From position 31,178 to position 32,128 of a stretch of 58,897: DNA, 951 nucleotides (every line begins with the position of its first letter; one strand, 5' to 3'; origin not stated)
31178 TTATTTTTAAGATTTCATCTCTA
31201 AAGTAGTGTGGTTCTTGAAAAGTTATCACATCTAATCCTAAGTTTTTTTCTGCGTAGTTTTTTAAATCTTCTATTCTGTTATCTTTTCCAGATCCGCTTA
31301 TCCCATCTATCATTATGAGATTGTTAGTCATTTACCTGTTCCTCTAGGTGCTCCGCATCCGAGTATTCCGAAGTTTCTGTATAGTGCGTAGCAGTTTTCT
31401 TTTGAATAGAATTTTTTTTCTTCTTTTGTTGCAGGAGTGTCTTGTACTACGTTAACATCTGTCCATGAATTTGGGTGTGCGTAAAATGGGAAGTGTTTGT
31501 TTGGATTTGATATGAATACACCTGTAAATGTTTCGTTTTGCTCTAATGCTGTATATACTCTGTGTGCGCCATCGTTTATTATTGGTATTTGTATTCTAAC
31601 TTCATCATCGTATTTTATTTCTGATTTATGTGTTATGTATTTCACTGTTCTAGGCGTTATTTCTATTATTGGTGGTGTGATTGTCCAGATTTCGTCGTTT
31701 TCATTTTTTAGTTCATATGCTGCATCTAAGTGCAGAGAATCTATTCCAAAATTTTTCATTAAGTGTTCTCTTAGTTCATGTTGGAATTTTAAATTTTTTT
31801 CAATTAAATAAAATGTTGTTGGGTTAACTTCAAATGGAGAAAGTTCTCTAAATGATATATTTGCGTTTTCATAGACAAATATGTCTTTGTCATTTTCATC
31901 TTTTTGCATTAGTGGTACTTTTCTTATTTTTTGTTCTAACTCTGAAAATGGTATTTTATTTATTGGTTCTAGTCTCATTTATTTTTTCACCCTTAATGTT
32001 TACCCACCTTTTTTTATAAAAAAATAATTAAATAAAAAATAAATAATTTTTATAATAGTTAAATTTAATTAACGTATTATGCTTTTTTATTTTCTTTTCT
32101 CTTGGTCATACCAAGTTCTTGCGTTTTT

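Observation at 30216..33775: Co-oriented cluster: tandem ThyX-like protein, ParB/Srx-like protein and kinase-phosphatase fusion (candidate uncharacterised pyrimidine or nucleic-acid-modification/repair module)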

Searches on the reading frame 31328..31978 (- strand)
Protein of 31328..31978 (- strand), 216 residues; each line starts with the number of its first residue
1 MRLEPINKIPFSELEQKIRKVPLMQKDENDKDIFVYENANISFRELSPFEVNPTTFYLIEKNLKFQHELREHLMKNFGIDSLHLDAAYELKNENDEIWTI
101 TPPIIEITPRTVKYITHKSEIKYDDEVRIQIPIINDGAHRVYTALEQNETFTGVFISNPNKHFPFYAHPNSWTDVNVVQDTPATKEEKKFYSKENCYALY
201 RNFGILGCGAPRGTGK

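Call 3: search_protein_families(library=pfam, proteins=[window:31328-31978:-], max_evalue=1)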
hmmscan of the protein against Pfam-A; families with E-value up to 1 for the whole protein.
window:31328-31978:- (216 aa): 4 families
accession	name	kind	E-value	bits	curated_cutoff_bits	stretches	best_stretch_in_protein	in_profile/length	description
PF24392.2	Parb-CE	-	1.6e-15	57.8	23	1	13-174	1-145/147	ParB CE domain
PF16813.11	Cas_St_Csn2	-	0.024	14.2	28.8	1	23-142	150-261/343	CRISPR-associated protein Csn2 subfamily St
PF07210.18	DUF1416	-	0.027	14.8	23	1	122-178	15-73/97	Protein of unknown function (DUF1416)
PF05076.18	SUFU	-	0.08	13.3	25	1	143-201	98-156/172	Suppressor of fused protein (SUFU)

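Call 4: search_protein_families(library=ncbifam, proteins=[window:31328-31978:-], max_evalue=1)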
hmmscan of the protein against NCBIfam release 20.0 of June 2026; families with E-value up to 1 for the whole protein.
window:31328-31978:- (216 aa): 0 families

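Call 5: find_homologous_proteins(query=window:31328-31978:-, max_evalue=0.001)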
Query window:31328-31978:- (216 aa): 87 proteins with E <= 0.001 among 210 candidates.
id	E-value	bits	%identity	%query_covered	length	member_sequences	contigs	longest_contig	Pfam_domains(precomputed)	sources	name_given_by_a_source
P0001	2.4e-144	496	100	100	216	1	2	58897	PF24392.3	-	-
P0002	2.5e-126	437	86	100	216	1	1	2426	PF24392.3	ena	-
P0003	5.2e-118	410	81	100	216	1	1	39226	PF24392.3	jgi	jgi:hypothetical protein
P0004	3.5e-111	388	77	100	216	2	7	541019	PF24392.3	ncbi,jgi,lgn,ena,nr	ncbi:hypothetical protein KO361_04015 [Candidatus Woesearchaeota archaeon]|nr:hypothetical protein [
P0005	9.5e-93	328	63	100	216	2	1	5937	PF24392.3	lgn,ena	-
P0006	3.8e-87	309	62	100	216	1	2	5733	PF24392.3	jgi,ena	-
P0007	3.0e-86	306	62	100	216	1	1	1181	PF24392.3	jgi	-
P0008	4.6e-81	290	59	100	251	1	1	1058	PF24392.3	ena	-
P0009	4.8e-81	289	59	100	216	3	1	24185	PF24392.3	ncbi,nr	ncbi:hypothetical protein KY349_03810 [Candidatus Woesearchaeota archaeon]|nr:hypothetical protein [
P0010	5.1e-81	289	58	99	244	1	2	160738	PF24392.3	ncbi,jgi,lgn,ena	ncbi:MAG: hypothetical protein WC758_05710 [Candidatus Woesearchaeota archaeon]|jgi:hypothetical pro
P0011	1.3e-80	288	59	100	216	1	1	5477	PF24392.3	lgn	-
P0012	3.7e-80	287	59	100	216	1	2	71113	PF24392.3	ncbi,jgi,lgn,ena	-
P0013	5.7e-80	286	61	100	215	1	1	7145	PF24392.3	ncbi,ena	-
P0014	1.6e-79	284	57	100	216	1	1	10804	PF24392.3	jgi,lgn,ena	-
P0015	2.8e-79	284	56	100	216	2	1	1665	PF24392.3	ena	-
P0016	3.5e-79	283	58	98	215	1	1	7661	PF24392.3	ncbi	-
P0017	4.1e-79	283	55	100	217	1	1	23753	PF24392.3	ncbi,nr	ncbi:hypothetical protein KW787_03240 [Candidatus Pacearchaeota archaeon]|nr:hypothetical protein [C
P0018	6.0e-79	283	57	100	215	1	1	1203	PF24392.3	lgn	-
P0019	6.4e-79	282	58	100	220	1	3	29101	PF24392.3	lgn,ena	-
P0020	7.2e-79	282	56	99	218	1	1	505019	PF24392.3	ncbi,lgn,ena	-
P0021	1.0e-78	282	60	100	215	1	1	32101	PF24392.3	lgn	-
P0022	2.7e-78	280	58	100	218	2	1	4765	PF24392.3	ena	-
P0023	4.8e-78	280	56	100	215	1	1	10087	PF24392.3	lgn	-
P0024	5.7e-78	279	56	100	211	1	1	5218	PF24392.3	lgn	-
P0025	6.9e-78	279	58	100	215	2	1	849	PF24392.3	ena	-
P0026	3.2e-77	277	57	100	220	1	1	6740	PF24392.3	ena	-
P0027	8.9e-77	275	57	100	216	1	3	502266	PF24392.3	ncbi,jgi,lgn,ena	-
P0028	9.8e-77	275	57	95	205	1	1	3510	PF24392.3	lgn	-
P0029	1.2e-76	275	57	100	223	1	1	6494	PF24392.3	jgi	-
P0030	1.5e-76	275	57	100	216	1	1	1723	PF24392.3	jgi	jgi:hypothetical protein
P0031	5.7e-76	273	57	100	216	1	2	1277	PF24392.3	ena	-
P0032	1.1e-75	272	53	100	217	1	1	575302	PF24392.3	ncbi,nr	ncbi:hypothetical protein KW805_01125 [Candidatus Pacearchaeota archaeon]|nr:hypothetical protein [C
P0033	2.3e-75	271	58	99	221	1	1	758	PF24392.3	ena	-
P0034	2.4e-75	271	56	96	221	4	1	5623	PF24392.3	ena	-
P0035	6.5e-75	269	54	100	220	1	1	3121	PF24392.3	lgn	-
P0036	9.6e-75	269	54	99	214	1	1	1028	PF24392.3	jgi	-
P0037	5.6e-74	266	54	100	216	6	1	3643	PF24392.3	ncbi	-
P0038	6.7e-73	263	55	100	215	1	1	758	PF24392.3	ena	-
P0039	1.5e-71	258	53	100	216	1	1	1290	PF24392.3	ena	-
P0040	1.9e-71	258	55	100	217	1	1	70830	PF24392.3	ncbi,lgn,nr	ncbi:hypothetical protein JW826_01260 [Candidatus Woesearchaeota archaeon]|nr:hypothetical protein [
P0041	6.7e-70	253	54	99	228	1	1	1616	PF24392.3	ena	-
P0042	1.2e-69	252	54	100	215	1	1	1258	PF24392.3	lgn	-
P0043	1.6e-69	252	53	98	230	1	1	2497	PF24392.3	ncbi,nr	ncbi:hypothetical protein HY478_02680 [Candidatus Uhrbacteria bacterium]|nr:hypothetical protein [Ca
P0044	7.8e-69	250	52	100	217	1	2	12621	PF24392.3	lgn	-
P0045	7.8e-68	246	53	100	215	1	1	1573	PF24392.3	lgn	-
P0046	1.6e-67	245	54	100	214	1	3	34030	PF24392.3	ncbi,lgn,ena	-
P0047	1.8e-67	245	53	100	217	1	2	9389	PF24392.3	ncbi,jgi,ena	-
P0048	3.4e-67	244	54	97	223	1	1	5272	PF24392.3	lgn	-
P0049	1.3e-66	242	51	100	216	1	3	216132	PF24392.3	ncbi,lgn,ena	-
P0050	4.6e-66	240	52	100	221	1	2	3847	PF24392.3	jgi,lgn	jgi:hypothetical protein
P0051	2.6e-65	238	52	99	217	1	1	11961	PF24392.3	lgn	-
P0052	3.0e-65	238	50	100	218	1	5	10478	PF24392.3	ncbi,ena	-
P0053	1.0e-64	236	56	90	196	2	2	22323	PF24392.3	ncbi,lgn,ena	-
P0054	1.1e-64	236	51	100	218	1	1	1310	PF24392.3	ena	-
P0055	1.6e-64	235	50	100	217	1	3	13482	PF24392.3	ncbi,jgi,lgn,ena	-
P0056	1.6e-64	235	50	98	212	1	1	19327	PF24392.3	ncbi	-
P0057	5.0e-64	234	51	100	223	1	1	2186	PF24392.3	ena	-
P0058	4.2e-63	231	49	98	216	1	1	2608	PF24392.3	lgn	-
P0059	1.1e-62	229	51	100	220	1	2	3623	PF24392.3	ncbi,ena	-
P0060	1.5e-62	229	47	100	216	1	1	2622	PF24392.3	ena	-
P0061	4.7e-62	227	51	100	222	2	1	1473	PF24392.3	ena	-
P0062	5.3e-62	227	50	98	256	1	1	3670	PF24392.3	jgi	jgi:hypothetical protein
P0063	8.0e-62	227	47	99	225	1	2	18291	PF24392.3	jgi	jgi:hypothetical protein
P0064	1.8e-61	225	53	95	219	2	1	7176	PF24392.3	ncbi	-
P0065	1.8e-61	225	49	95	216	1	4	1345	PF24392.3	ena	-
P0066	8.6e-61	223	51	97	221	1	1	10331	PF24392.3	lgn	-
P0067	1.8e-60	222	48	100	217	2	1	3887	PF24392.3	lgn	-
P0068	2.7e-59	218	48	99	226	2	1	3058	PF24392.3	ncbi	-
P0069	5.2e-59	217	47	100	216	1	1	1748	PF24392.3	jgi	jgi:hypothetical protein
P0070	5.4e-58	214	47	100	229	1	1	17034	PF24392.3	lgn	-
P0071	5.6e-57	211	43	100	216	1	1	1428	PF24392.3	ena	-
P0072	7.1e-57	210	48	100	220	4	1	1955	PF24392.3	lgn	-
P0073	9.4e-57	210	47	100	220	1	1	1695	PF24392.3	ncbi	-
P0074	1.3e-56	210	45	99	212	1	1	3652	PF24392.3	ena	-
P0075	1.5e-56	209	48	94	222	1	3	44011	PF24392.3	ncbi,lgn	-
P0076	3.1e-56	208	47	98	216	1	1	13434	PF24392.3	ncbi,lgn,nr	ncbi:MAG: hypothetical protein M1165_02280 [Candidatus Pacearchaeota archaeon]|nr:hypothetical prote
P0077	7.1e-56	207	44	100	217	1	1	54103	PF24392.3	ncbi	-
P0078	5.2e-55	204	47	98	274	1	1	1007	PF24392.3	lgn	-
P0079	5.2e-54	201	43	99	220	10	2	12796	PF24392.3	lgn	-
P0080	1.5e-53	200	48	100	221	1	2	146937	PF24392.3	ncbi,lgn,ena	ncbi:MAG: hypothetical protein AAB400_02165 [Patescibacteria group bacterium]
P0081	1.8e-53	199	46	100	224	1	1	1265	PF24392.3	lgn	-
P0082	6.1e-50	188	45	98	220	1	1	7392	PF24392.3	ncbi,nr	ncbi:MAG: hypothetical protein Q7R56_03225 [Nanoarchaeota archaeon]|nr:hypothetical protein [Nanoarc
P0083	3.7e-49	185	51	73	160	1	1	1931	PF24392.3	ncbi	-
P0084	4.5e-48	182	51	76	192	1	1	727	PF24392.3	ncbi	-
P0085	5.5e-48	181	43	100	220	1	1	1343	PF24392.3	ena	-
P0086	2.5e-41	160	49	67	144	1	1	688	PF24392.3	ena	-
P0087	1.4e-38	151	39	96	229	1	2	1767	PF24392.3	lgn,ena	-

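Call 13: find_related_loci(query=A1, collection=genome_contigs, flank=8000)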
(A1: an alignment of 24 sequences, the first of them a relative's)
Query A1 (216 aa) in genome_contigs; peptide patterns used: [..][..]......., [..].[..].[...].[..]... (x = any residue, [..] = any of these).
70 stretches matched a pattern; 25 encode a relative of the query (tblastn E <= 1e-3); 25 distinct loci.
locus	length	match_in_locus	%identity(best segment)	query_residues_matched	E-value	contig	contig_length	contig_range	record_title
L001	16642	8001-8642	58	3-216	2e-86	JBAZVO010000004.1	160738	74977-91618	MAG: Candidatus Woesearchaeota archaeon isolate SO_2017_GW1_254 NODE_732_length_160738_cov_6.504436_OW334_2017, whole ge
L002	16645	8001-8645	58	1-216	1e-85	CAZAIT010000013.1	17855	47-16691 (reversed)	MAG TPA_asm: Candidatus Woesearchaeota archaeon isolate binchicken_co181_108 genome assembly, contig: NODE_5188_length_1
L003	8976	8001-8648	56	1-216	3e-83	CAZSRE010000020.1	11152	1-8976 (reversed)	MAG TPA_asm: Candidatus Woesearchaeota archaeon isolate SRP050083_co3_192 genome assembly, contig: NODE_5368_length_1115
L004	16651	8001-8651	55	1-216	3e-83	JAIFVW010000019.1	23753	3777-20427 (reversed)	MAG: Candidatus Pacearchaeota archaeon isolate viral-cat_38_18 PAFVLPS_2018_scaffold_22829, whole genome shotgun sequenc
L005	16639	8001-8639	56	2-214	4e-81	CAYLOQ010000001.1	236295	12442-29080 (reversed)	MAG TPA_asm: Candidatus Woesearchaeota archaeon isolate binchicken_co85_6 genome assembly, contig: NODE_6_length_236295_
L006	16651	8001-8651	53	1-216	4e-80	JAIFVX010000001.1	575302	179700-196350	MAG: Candidatus Pacearchaeota archaeon isolate viral-cat_41_18 PAFVLPS_2018_scaffold_13, whole genome shotgun sequence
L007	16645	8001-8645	55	2-216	9e-80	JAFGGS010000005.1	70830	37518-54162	MAG: Candidatus Woesearchaeota archaeon isolate Zod_Metabat.140 k87_3069221, whole genome shotgun sequence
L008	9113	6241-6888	53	1-216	3e-78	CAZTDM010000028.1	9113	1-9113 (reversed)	MAG TPA_asm: Candidatus Woesearchaeota archaeon isolate SRP178908_co1_331 genome assembly, contig: NODE_5872_length_9113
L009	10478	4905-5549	50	1-215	1e-75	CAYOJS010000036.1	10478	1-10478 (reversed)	MAG TPA_asm: uncultured Methanosarcinales archaeon isolate SRP050083_co3_649 genome assembly, contig: NODE_6010_length_1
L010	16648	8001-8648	51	1-216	6e-75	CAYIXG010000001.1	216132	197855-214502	MAG TPA_asm: Candidatus Woesearchaeota archaeon isolate ERP119705_co6_1115 genome assembly, contig: NODE_9_length_216132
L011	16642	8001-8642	54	1-216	2e-74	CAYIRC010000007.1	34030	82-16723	MAG TPA_asm: Candidatus Woesearchaeota archaeon isolate ERP119705_co3_277 genome assembly, contig: NODE_1348_length_3403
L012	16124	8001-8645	59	1-215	4e-87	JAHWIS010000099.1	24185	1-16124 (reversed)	MAG: Candidatus Woesearchaeota archaeon isolate YT3_319 k127_45107366, whole genome shotgun sequence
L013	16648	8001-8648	48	1-215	3e-70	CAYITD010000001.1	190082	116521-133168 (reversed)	MAG TPA_asm: Candidatus Woesearchaeota archaeon isolate ERP119705_co3_555 genome assembly, contig: NODE_23_length_190082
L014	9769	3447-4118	48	1-214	1e-69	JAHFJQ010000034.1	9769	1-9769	MAG: archaeon isolate nzgw39 NODE_14535_length_9770_cov_2.352575, whole genome shotgun sequence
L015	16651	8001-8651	47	1-216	4e-68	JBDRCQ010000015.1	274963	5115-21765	MAG: archaeon isolate MEGAHIT-group-1.191 k141_523493, whole genome shotgun sequence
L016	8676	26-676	48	1-216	4e-68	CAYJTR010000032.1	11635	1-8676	MAG TPA_asm: uncultured Methanosarcinales archaeon isolate ERP125453_co1_177 genome assembly, contig: NODE_6299_length_1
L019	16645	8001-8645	44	1-215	6e-64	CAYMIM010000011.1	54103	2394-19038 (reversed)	MAG TPA_asm: Candidatus Woesearchaeota archaeon isolate binchicken_co203_642 genome assembly, contig: k141_3308421, whol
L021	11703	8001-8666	46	1-215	6e-62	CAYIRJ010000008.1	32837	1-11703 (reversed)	MAG TPA_asm: Candidatus Woesearchaeota archaeon isolate ERP119705_co24_373 genome assembly, contig: NODE_1266_length_328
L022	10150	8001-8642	44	3-216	4e-58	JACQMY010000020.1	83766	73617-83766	MAG: Candidatus Woesearchaeota archaeon isolate NC_groundwater_1241_Ag_S-0.1um_45_47 S_p1_S3_coassembly_k141_1112939, wh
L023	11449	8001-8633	50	1-212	5e-69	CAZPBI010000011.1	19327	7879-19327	MAG TPA_asm: Candidatus Woesearchaeota archaeon isolate SRP269290_co3_813 genome assembly, contig: NODE_2916_length_1932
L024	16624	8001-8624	44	7-215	9e-56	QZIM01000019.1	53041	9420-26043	MAG: Candidatus Woesearchaeota archaeon isolate SURF_65 Ga0104751_1000818, whole genome shotgun sequence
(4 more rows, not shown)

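Call 17: search_solved_structures(query=A1, max_evalue=10, show_alignments=3)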
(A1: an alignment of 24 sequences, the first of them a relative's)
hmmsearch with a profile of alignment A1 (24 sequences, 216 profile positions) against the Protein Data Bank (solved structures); distinct sequences matched with E-value up to 10: 1.
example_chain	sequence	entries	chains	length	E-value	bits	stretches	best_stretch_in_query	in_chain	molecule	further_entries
6mw7_A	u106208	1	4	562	0.14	14.8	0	118-169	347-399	Structural maintenance of chromosomes flexible hinge domain-containing protein 1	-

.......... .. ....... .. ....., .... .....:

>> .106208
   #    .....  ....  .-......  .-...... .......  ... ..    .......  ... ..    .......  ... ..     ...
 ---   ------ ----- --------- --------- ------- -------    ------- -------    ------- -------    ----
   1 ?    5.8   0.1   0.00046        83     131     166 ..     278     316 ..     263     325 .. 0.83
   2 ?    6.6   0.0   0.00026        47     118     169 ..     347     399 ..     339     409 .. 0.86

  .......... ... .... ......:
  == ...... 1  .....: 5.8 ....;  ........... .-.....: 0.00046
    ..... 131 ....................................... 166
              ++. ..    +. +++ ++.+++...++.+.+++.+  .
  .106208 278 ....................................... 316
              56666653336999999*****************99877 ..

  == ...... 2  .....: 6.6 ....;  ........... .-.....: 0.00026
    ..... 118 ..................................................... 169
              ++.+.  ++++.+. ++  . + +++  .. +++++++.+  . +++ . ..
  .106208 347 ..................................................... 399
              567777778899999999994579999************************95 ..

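Call 27: predict_structure(alignment_id=A2)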
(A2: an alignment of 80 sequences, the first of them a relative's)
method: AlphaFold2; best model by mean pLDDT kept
length: 216 residues; sequences in the alignment: 80
mean_pLDDT: 93.8   pTM: 0.89
mean pLDDT of the five models: 93.8, 93.6, 93.6, 93.2, 92.2
residues with pLDDT >= 90: 198; 70-90: 10; 50-70: 2; < 50: 6
segments of 3 or more residues with pLDDT < 50: 211-216
pLDDT, mean of each block of 10 residues (from residue 1): 94 98 96 98 98 98 96 98 97 93 97 94 95 97 98 98 95 97 94 90 84 37
secondary structure, 60 per line:
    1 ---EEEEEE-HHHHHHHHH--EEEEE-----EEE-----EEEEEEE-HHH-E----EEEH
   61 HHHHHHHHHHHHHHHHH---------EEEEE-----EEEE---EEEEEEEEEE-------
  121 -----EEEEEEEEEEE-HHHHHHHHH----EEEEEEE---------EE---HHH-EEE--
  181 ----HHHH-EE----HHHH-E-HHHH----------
elements in order: E4-9 H11-19 E22-26 E32-34 E40-46 E57-59 H60-77 E87-91 E97-100 E104-113 E126-136 H138-146 E151-157 E176-178 H185-188 H196-199 H203-206

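Call 28: search_protein_families(library=pfam, proteins=[L004:8654-9271:+, L004:9264-9911:+, L009:5525-6166:+, L009:6133-6816:+, L019:8623-9282:+, L019:9272-9919:+, L011:4992-7286:+, L011:8642-9310:+, L016:649-1347:+, L011:7283-7900:-], max_evalue=0.01)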
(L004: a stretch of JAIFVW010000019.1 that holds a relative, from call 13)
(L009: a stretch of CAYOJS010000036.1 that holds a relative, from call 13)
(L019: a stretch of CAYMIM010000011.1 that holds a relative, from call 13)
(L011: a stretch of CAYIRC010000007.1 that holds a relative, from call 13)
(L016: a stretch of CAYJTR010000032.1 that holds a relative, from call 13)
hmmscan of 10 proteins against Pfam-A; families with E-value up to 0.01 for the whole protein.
L004:8654-9271:+ (205 aa): 6 families
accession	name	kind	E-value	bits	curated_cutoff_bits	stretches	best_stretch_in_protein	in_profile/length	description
PF02223.23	Thymidylate_kin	-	5.1e-16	59.3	27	1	9-154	3-150/185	Thymidylate kinase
PF13521.12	AAA_28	-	2e-07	31.8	27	1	5-107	2-96/164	AAA domain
PF13238.12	AAA_18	-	0.00026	21.9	29.4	1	5-152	1-120/128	AAA domain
PF00005.33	ABC_tran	-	0.0028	18.7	25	1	3-30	12-39/137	ABC transporter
PF01583.26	APS_kinase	-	0.0067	16.9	21.1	0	3-36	3-36/152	Adenylylsulphate kinase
PF13671.12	AAA_33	-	0.0075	17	27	0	4-26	1-23/143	AAA domain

L004:9264-9911:+ (215 aa): 4 families
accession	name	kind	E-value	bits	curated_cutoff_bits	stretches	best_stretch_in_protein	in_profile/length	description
PF00702.32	Hydrolase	-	7.9e-08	33.4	26.4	1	5-183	2-188/191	haloacid dehalogenase-like hydrolase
PF13419.12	HAD_2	-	8.3e-08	33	23.8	1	9-192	3-178/178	Haloacid dehalogenase-like hydrolase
PF03031.24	NIF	-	0.0003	20.9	21.8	1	96-176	43-119/160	NLI interacting factor-like phosphatase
PF13242.12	Hydrolase_like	-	0.0005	20.4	22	1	152-193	8-49/75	HAD-hyrolase-like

L009:5525-6166:+ (213 aa): 3 families
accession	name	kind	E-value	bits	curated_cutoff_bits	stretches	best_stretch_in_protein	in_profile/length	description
PF02223.23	Thymidylate_kin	-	4.1e-15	56.4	27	1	25-156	6-140/185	Thymidylate kinase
PF13521.12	AAA_28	-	1e-05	26.3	27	1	18-146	2-122/164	AAA domain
PF13238.12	AAA_18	-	0.0025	18.7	29.4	1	18-83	1-64/128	AAA domain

L009:6133-6816:+ (227 aa): 4 families
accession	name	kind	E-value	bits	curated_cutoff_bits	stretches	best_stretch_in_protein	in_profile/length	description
PF00702.32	Hydrolase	-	2e-10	41.8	26.4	1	20-199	3-191/191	haloacid dehalogenase-like hydrolase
PF13242.12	Hydrolase_like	-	4.6e-05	23.7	22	1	166-205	9-48/75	HAD-hyrolase-like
PF13419.12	HAD_2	-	0.00059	20.4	23.8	1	23-205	3-178/178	Haloacid dehalogenase-like hydrolase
PF02609.21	Exonuc_VII_S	-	0.0067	16.9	24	0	63-97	1-35/52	Exonuclease VII small subunit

L019:8623-9282:+ (219 aa): 6 families
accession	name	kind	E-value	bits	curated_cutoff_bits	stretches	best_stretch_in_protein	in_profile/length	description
PF02223.23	Thymidylate_kin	-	2.5e-15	57.1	27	1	20-194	3-177/185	Thymidylate kinase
PF13521.12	AAA_28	-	0.00041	21.1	27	1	16-142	2-118/164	AAA domain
PF13401.12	AAA_22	-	0.0029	18.4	27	1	13-49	5-40/130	AAA domain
PF13604.12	AAA_30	-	0.0038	17.4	27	1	14-47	19-52/191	AAA domain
PF07728.20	AAA_5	-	0.004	17.6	22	1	18-47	4-33/139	AAA domain (dynein-related subfamily)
PF13191.12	AAA_16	-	0.0056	17.6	32.6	0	14-75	25-75/167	AAA ATPase domain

L019:9272-9919:+ (215 aa): 4 families
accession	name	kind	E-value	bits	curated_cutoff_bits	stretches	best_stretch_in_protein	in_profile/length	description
PF00702.32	Hydrolase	-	8.3e-11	43.1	26.4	1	6-184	1-191/191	haloacid dehalogenase-like hydrolase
PF13419.12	HAD_2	-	8e-10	39.5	23.8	1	11-190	3-178/178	Haloacid dehalogenase-like hydrolase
PF12710.13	HAD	-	1.9e-06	28.9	27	1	9-173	1-182/189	haloacid dehalogenase-like hydrolase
PF13242.12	Hydrolase_like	-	0.0027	18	22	1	149-191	7-49/75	HAD-hyrolase-like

L011:4992-7286:+ (764 aa): 2 families
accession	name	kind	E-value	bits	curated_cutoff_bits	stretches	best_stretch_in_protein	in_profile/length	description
PF02223.23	Thymidylate_kin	-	4e-34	118.3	27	1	12-198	1-185/185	Thymidylate kinase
PF02511.20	Thy1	-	8.8e-26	91.3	24.8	2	277-494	31-191/191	Thymidylate synthase complementing protein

L011:8642-9310:+ (222 aa): 5 families
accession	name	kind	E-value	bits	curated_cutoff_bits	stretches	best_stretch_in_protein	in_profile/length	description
PF00702.32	Hydrolase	-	4e-12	47.4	26.4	1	10-188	3-189/191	haloacid dehalogenase-like hydrolase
PF13419.12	HAD_2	-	9.8e-11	42.5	23.8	1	13-196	3-178/178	Haloacid dehalogenase-like hydrolase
PF13242.12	Hydrolase_like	-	9.2e-06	25.9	22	1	157-197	9-49/75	HAD-hyrolase-like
PF03031.24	NIF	-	0.0015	18.7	21.8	0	95-145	38-88/160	NLI interacting factor-like phosphatase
PF12710.13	HAD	-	0.0024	18.8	27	1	12-141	2-142/189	haloacid dehalogenase-like hydrolase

L016:649-1347:+ (232 aa): 2 families
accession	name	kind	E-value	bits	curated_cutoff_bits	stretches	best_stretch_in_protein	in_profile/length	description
PF00702.32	Hydrolase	-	1.2e-13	52.4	26.4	1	21-202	1-191/191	haloacid dehalogenase-like hydrolase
PF13419.12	HAD_2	-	6.3e-11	43.1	23.8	1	26-208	3-178/178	Haloacid dehalogenase-like hydrolase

L011:7283-7900:- (205 aa): 1 family
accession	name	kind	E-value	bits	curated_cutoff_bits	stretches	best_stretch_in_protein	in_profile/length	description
PF00293.34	NUDIX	-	4.5e-06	27.2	21.1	1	62-177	10-119/134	NUDIX domain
